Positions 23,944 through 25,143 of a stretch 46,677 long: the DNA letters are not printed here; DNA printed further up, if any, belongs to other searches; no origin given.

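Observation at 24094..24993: Thioredoxin reductase appears unable to bind NADPH: probable ferredoxin/flavodoxin- or NADH-fed enzyme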

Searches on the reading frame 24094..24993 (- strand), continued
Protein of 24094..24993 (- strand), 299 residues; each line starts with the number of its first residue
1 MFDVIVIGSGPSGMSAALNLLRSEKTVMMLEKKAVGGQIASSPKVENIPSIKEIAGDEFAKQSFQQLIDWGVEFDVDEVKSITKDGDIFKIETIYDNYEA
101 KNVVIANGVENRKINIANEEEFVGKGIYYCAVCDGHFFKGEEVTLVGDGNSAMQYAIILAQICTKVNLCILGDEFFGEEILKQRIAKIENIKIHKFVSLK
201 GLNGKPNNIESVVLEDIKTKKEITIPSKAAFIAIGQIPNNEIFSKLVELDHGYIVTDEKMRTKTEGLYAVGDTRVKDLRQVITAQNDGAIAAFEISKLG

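Call 31: search_solved_structures(query=L061:6001-6900:+, max_evalue=1e-20, show_alignments=3)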
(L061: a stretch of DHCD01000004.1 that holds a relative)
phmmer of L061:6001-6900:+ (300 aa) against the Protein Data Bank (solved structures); distinct sequences matched with E-value up to 1e-20: 46.
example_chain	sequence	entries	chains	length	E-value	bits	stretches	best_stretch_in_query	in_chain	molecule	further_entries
7aaw_A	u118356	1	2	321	3.5e-77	262.5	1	1-299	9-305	Thioredoxin reductase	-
4gcm_A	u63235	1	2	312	4e-75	255.7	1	2-298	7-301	Thioredoxin reductase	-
2q7v_A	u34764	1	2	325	1.2e-74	254.2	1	2-299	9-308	Thioredoxin reductase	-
7jyp_A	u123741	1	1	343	2.9e-73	249.7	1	2-298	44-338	Thioredoxin reductase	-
5uwy_A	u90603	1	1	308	1.9e-72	247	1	1-295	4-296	Thioredoxin reductase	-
5mh4_A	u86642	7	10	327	3.3e-71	242.9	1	2-298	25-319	Thioredoxin reductase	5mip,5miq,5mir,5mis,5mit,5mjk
5uth_A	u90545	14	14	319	7e-70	238.5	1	1-300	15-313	Thioredoxin reductase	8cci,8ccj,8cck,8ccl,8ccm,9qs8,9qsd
9xub_A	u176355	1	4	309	1.8e-67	230.6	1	2-300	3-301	Thioredoxin reductase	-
2a87_A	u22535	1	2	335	2.4e-67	230.2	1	2-300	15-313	Thioredoxin reductase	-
6bwt_A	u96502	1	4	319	3.8e-63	216.4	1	3-300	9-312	Thioredoxin reductase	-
5w4c_A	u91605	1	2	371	4e-60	206.5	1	4-300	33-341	Thioredoxin reductase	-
31lc_A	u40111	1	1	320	1.4e-59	204.7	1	4-299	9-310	Thioredoxin reductase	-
5u63_A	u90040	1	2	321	8e-59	202.3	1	4-300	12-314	Thioredoxin reductase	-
1vdc_A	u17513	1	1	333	1.6e-58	201.3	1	4-299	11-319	NADPH DEPENDENT THIOREDOXIN REDUCTASE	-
3d8x_A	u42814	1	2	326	1.2e-57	198.4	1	5-300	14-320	Thioredoxin reductase 1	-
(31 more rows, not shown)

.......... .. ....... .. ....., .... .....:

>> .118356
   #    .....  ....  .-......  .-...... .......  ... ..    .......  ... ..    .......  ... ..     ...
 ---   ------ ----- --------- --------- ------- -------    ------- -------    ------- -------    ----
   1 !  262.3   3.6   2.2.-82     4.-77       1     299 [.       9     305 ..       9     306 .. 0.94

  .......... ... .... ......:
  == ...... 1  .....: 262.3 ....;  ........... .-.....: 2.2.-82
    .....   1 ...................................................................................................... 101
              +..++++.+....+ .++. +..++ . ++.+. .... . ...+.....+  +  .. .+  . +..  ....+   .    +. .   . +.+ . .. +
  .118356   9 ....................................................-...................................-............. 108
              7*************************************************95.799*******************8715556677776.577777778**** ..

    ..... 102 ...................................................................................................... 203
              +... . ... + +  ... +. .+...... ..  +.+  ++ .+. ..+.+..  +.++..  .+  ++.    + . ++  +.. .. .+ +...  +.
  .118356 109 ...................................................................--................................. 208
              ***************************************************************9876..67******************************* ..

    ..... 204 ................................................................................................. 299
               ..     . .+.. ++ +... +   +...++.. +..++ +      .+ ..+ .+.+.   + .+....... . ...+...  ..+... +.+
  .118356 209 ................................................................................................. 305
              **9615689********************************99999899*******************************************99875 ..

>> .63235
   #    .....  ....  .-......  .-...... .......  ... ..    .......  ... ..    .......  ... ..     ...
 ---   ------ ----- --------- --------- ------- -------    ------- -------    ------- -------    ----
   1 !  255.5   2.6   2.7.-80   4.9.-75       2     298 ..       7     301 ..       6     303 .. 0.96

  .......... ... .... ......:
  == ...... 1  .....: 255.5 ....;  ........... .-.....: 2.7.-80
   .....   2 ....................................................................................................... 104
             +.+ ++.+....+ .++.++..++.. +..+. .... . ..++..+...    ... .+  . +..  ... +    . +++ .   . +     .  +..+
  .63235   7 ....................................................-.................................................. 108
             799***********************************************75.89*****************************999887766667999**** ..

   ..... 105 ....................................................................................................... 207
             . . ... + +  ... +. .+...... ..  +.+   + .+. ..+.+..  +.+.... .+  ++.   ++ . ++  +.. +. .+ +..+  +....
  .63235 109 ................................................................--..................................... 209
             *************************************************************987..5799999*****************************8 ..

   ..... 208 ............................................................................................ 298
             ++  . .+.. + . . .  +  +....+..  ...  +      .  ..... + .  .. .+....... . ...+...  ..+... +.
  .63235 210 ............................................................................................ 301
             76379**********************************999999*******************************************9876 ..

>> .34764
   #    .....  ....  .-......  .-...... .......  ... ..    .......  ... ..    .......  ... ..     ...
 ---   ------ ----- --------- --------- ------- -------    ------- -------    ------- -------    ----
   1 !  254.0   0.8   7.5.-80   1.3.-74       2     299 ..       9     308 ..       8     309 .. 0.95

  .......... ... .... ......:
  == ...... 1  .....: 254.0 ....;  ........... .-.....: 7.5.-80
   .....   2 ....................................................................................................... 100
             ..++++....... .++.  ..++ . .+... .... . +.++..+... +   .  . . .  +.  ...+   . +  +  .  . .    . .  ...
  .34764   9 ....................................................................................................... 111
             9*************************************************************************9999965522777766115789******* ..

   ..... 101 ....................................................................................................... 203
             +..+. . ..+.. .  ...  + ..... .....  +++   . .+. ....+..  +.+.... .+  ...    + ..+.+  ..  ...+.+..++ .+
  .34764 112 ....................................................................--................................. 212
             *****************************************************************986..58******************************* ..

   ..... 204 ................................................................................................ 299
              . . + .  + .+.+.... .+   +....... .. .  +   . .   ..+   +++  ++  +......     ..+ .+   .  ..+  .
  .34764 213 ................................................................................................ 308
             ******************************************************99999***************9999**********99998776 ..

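Call 47: predict_structure(alignment_id=A1)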
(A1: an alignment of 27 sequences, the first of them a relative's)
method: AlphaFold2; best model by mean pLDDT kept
length: 299 residues; sequences in the alignment: 27
mean_pLDDT: 88.5   pTM: 0.79
mean pLDDT of the five models: 88.5, 87.1, 84.5, 81.3, 81.0
residues with pLDDT >= 90: 184; 70-90: 93; 50-70: 19; < 50: 3
segments of 3 or more residues with pLDDT < 50: none
pLDDT, mean of each block of 10 residues (from residue 1): 95 94 95 73 55 66 89 92 96 95 93 84 84 81 93 90 95 87 93 95 90 95 95 87 96 95 97 84 88 83
secondary structure, 60 per line:
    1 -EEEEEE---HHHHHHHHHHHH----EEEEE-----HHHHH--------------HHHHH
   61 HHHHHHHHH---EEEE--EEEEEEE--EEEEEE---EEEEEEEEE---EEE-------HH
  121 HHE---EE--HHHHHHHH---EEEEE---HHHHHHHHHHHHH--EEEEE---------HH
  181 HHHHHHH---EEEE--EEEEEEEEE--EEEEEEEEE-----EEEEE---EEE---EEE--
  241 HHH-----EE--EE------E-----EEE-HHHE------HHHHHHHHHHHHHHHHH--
elements in order: E2-7 H11-22 E27-31 H37-41 H56-69 E73-76 E79-85 E88-93 E97-105 E109-111 H119-122 H131-138 E142-146 H150-162 E165-169 H179-187 E191-194 E197-205 E208-216 E222-226 E230-232 E236-238 E267-269 H281-297

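Call 52: fold_search(model_id=the predicted structure, library=pdb)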
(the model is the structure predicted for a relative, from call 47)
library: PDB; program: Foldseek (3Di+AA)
matches with E <= 10: 1994; with E <= 0.001: 1066
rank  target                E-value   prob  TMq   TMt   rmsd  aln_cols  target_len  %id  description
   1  5mh4                  4.1e-35  1.00  0.68  0.68   6.0       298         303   38  Crystal Structure of Lactococcus lactis Thioredoxin Reductase (FR conformation) (released 2017-04-12)
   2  7aaw_B                2.1e-34  1.00  0.91  0.87   2.3       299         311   34  Thioredoxin Reductase from Bacillus cereus (released 2021-09-15)
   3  7jyp                  5.5e-34  1.00  0.94  0.92   1.7       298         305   33  Structure of thioredoxin reductase from the thermophilic eubacterium Thermosipho africanus TCF52B (released 2021-10-06)
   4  5mjk_A                5.5e-34  1.00  0.89  0.88   2.6       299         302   37  Crystal Structure of Lactococcus lactis Thioredoxin Reductase (FO conformation) (released 2017-04-12)
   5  5uwy                  8.6e-34  1.00  0.91  0.89   2.2       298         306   36  The crystal structure of thioredoxin reductase from Streptococcus pyogenes MGAS5005 (released 2017-03-15)
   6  7aaw_A                1.5e-33  1.00  0.91  0.87   2.3       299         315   34  Thioredoxin Reductase from Bacillus cereus (released 2021-09-15)
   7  4gcm_B                1.6e-33  1.00  0.92  0.89   2.1       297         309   36  Crystal structure of a thioredoxine reductase (trxB) from Staphylococcus aureus subsp. aureus Mu50 at 1.80 A resolutio (released 2012-08-29)
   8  4gcm_A                2.2e-33  1.00  0.91  0.89   2.2       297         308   36  Crystal structure of a thioredoxine reductase (trxB) from Staphylococcus aureus subsp. aureus Mu50 at 1.80 A resolutio (released 2012-08-29)
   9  2q7v_A                9.3e-33  1.00  0.91  0.87   2.2       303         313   31  Crystal Structure of Deinococcus Radiodurans Thioredoxin Reductase (released 2008-07-08)
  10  2q7v_B                2.0e-32  1.00  0.91  0.89   2.2       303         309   31  Crystal Structure of Deinococcus Radiodurans Thioredoxin Reductase (released 2008-07-08)
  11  2q0l_A                3.7e-32  1.00  0.89  0.86   2.5       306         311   32  Helicobacter pylori thioredoxin reductase reduced by sodium dithionite in complex with NADP+ (released 2007-07-03)
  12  8cci                  1.7e-31  1.00  0.91  0.89   2.3       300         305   31  Crystal structure of Mycobacterium smegmatis thioredoxin reductase (released 2023-07-26)
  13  3r9u_A                1.8e-31  1.00  0.66  0.63   6.3       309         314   33  Thioredoxin-disulfide reductase from Campylobacter jejuni. (released 2011-04-06)
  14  9xub_A                3.6e-31  1.00  0.89  0.87   2.5       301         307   28  Crystal Structure of Thioredoxin reductase from Mycobacterium tuberculosis. (released 2026-02-04)
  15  3cty_A                4.5e-31  1.00  0.68  0.67   6.1       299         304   34  Crystal structure of T. acidophilum thioredoxin reductase (released 2009-02-24)
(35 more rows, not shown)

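Call 53: search_solved_structures(query=window:24094-24993:-, max_evalue=1e-49, show_alignments=5)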
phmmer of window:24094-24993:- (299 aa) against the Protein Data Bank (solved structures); distinct sequences matched with E-value up to 1e-49: 6.
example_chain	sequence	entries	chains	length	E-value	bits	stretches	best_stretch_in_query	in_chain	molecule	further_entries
7aaw_A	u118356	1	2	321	9.3e-58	199.1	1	2-293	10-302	Thioredoxin reductase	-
5mh4_A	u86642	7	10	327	9.5e-58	199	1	2-297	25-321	Thioredoxin reductase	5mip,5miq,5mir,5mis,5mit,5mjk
4gcm_A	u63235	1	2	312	7.7e-55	189.5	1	2-293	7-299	Thioredoxin reductase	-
5uwy_A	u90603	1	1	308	7.7e-55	189.5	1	1-292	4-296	Thioredoxin reductase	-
7jyp_A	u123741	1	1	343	1.2e-50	175.7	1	2-294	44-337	Thioredoxin reductase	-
4zn0_A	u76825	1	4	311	6.6e-50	173.3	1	1-293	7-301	Thioredoxin reductase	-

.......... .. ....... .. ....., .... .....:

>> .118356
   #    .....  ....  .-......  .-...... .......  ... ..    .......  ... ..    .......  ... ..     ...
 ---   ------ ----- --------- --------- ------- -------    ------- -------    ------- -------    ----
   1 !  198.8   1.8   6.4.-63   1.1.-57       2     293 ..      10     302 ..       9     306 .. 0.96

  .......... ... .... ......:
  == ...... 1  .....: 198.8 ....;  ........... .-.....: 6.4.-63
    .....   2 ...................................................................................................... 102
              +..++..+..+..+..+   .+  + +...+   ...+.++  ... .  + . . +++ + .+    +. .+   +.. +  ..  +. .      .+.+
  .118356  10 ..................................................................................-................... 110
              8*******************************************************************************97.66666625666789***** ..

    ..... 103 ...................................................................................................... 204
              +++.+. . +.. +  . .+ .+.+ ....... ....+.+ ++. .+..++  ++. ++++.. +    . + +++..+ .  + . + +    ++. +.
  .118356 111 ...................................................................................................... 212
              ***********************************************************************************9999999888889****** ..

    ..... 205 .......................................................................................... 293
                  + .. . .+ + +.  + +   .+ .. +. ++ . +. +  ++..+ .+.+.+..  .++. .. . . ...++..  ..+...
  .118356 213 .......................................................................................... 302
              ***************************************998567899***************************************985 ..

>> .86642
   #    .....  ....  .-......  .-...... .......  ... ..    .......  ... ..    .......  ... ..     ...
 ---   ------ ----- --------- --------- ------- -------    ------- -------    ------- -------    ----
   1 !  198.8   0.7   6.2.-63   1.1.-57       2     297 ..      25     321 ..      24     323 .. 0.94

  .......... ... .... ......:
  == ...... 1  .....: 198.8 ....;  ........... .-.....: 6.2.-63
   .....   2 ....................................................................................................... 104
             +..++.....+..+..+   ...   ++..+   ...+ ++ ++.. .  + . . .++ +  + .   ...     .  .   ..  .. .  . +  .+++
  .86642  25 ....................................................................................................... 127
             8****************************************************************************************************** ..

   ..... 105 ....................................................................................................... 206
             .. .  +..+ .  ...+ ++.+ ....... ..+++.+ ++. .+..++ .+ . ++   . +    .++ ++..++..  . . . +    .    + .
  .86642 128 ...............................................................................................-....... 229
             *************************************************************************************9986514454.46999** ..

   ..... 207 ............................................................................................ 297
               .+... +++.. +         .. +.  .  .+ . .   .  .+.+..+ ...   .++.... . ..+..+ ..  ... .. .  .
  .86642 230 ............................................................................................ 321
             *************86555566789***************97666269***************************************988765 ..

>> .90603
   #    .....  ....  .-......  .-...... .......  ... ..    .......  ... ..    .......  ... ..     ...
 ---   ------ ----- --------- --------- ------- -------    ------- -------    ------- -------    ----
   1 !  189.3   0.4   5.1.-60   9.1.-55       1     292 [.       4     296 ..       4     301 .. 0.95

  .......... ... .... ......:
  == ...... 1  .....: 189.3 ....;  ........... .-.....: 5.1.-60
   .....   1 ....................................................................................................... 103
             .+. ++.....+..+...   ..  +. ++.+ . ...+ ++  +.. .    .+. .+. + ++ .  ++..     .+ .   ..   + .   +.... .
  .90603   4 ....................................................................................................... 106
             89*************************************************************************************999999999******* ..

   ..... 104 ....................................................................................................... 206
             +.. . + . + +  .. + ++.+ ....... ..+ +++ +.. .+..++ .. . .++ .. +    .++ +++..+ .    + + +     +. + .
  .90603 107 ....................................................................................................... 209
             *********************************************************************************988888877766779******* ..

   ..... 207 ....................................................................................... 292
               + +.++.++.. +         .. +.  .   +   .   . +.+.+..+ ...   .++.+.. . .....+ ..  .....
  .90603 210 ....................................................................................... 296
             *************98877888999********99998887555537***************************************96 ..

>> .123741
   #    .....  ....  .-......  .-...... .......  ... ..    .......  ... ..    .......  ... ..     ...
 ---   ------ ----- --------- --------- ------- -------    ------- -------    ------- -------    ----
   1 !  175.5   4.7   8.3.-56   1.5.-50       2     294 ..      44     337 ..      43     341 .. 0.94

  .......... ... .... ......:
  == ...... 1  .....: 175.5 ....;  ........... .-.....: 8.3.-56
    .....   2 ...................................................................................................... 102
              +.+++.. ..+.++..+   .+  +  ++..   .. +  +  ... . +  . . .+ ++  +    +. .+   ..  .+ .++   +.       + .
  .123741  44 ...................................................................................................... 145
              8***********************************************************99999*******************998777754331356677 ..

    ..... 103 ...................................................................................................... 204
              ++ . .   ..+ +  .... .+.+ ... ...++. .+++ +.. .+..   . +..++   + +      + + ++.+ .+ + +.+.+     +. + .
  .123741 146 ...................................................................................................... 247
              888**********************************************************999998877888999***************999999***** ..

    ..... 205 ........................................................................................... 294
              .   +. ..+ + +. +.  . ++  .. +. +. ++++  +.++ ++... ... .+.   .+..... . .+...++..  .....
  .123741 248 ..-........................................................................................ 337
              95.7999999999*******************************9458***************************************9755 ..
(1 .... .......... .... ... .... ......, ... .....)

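Call 59: search_protein_representatives(protein=window:24094-24993:-)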
Query: 299 residues. Proteins with E-value up to 0.001 (for the whole library): 20246; up to 1e-10: 9335; up to 1e-30: 1896. The best 150 are listed.
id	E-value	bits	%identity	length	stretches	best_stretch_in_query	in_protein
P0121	3.5e-82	292.4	49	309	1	1-293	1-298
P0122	6.5e-81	288.2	47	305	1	3-294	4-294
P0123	2.2e-79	283.2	47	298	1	1-295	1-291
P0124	1.4e-76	274.0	46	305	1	1-294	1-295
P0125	3.8e-72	259.4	44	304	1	1-295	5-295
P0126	6.9e-70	252.0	45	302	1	1-293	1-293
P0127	1.6e-63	231.1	40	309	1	3-295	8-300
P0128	1.6e-62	227.9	52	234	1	1-203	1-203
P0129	4.6e-62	226.4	41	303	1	1-293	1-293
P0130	6.8e-61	222.5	40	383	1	1-293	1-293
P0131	1.8e-60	221.1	40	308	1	2-297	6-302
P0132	2.2e-60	220.9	44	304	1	1-293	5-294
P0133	2.7e-60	220.6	41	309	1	2-295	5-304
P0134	4.6e-60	219.8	42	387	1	2-294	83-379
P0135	7.7e-60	219.1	39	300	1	1-292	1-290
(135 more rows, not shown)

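Call 105: list_cluster_members(proteins=[P0004, P0021, P0028, P0029, P0034, P0041, P0096, P0103, P0107, P0109])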
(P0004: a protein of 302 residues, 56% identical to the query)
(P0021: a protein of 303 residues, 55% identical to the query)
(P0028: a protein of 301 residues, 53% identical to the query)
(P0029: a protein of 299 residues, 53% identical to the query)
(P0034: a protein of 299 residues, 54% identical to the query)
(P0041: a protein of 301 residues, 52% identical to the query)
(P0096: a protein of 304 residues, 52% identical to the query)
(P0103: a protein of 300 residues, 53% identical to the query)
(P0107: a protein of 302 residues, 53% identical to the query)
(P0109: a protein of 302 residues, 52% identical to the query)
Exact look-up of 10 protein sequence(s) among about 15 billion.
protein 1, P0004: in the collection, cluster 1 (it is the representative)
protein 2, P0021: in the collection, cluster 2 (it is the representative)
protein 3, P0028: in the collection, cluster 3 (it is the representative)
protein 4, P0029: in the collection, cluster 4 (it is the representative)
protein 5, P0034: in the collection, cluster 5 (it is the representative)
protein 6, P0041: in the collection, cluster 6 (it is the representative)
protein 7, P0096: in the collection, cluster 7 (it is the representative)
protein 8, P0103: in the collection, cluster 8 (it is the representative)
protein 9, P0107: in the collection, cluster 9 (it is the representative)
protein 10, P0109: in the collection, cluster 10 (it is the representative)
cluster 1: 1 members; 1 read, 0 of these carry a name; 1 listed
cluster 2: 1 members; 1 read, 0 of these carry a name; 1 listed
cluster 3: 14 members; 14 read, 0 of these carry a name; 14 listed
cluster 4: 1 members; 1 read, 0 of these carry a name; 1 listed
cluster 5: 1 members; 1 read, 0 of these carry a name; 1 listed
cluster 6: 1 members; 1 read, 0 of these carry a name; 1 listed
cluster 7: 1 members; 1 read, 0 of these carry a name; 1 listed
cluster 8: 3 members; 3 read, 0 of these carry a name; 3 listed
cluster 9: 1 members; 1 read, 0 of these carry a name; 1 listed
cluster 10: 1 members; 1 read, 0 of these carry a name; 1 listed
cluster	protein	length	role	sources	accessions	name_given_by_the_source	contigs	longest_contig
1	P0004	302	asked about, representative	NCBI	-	-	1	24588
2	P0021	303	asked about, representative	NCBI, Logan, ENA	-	-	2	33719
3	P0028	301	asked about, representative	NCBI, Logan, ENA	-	-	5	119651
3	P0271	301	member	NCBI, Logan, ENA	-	-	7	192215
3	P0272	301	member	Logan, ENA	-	-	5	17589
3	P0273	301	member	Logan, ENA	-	-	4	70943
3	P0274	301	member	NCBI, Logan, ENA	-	-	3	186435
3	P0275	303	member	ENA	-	-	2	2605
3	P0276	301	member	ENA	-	-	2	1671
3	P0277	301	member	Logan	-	-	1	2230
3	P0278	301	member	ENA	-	-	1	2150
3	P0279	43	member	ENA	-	-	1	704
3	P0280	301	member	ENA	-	-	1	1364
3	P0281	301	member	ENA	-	-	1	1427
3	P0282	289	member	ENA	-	-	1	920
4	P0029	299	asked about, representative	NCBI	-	-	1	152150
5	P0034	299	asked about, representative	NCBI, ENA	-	-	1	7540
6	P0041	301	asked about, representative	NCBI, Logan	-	-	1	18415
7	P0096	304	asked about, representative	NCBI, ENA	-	-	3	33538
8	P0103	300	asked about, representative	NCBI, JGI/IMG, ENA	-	-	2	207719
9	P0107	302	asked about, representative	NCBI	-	-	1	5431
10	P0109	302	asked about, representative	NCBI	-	-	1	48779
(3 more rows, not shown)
